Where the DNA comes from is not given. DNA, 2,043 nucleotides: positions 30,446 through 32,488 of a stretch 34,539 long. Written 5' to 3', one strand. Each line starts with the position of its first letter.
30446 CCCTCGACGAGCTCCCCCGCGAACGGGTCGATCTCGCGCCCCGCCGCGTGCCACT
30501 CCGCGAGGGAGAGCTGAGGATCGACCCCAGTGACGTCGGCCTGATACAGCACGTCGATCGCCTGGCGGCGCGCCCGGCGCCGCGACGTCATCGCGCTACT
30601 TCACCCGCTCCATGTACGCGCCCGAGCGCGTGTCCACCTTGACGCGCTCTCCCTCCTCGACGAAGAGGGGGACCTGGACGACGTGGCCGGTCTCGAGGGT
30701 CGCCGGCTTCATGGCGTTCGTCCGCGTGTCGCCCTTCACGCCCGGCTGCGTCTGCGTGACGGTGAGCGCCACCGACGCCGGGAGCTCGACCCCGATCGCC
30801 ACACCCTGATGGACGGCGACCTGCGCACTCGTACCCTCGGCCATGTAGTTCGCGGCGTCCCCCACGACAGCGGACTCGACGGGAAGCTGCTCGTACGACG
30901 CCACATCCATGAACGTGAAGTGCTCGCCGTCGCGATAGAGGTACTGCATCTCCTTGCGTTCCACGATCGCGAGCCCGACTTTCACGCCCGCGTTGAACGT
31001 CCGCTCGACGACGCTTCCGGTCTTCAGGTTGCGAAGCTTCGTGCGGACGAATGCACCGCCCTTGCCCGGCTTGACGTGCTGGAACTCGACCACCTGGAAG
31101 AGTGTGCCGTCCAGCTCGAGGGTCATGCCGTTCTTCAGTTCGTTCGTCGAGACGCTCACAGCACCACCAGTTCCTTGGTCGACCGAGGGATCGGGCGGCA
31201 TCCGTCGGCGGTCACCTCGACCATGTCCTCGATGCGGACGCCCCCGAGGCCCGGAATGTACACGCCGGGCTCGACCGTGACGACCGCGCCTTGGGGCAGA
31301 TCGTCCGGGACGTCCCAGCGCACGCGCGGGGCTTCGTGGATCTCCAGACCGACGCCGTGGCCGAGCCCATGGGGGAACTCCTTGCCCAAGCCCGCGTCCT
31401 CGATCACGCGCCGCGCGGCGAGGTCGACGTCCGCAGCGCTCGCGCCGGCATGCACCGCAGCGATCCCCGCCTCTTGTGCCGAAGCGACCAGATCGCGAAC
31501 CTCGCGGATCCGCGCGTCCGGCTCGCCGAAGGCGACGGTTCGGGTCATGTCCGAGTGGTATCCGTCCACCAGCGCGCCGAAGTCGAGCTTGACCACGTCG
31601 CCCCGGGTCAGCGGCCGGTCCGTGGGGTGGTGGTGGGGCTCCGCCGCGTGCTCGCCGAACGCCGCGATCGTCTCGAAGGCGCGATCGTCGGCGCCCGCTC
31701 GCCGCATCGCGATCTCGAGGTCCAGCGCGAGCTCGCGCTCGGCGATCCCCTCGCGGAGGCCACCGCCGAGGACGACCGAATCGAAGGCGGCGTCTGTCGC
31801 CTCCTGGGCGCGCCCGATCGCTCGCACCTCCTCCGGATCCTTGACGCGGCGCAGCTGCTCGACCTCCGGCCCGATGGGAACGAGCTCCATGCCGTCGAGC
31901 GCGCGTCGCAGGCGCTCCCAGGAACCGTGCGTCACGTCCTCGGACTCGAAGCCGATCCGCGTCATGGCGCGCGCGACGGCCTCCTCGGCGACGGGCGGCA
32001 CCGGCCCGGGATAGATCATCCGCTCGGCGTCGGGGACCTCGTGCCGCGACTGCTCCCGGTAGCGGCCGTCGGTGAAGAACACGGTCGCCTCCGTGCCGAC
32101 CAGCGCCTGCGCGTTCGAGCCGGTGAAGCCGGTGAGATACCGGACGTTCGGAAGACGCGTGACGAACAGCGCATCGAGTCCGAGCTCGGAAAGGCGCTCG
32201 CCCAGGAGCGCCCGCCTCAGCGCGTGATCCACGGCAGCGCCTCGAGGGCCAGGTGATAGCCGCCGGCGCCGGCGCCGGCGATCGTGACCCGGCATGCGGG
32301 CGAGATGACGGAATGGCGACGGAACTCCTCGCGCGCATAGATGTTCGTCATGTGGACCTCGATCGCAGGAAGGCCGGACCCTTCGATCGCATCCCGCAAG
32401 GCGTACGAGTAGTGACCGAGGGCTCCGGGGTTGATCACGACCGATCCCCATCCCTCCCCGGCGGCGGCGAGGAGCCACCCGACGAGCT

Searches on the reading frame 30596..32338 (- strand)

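Call 80: search_protein_families(library=pfam, proteins=[window:30596-32338:-], max_evalue=0.00001)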
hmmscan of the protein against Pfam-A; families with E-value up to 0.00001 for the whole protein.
window:30596-32338:- (580 aa): 3 families
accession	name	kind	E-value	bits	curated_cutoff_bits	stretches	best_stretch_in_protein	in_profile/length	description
PF08207.18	EFP_N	-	1.6e-28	98.9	23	1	397-454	1-58/58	Elongation factor P (EF-P) KOW-like domain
PF09285.17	Elong-fact-P_C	-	7.9e-27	93.2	25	1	523-578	1-56/56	Elongation factor P, C-terminal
PF01132.26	EFP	-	1.6e-19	70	27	1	462-515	1-54/54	Elongation factor P (EF-P) OB domain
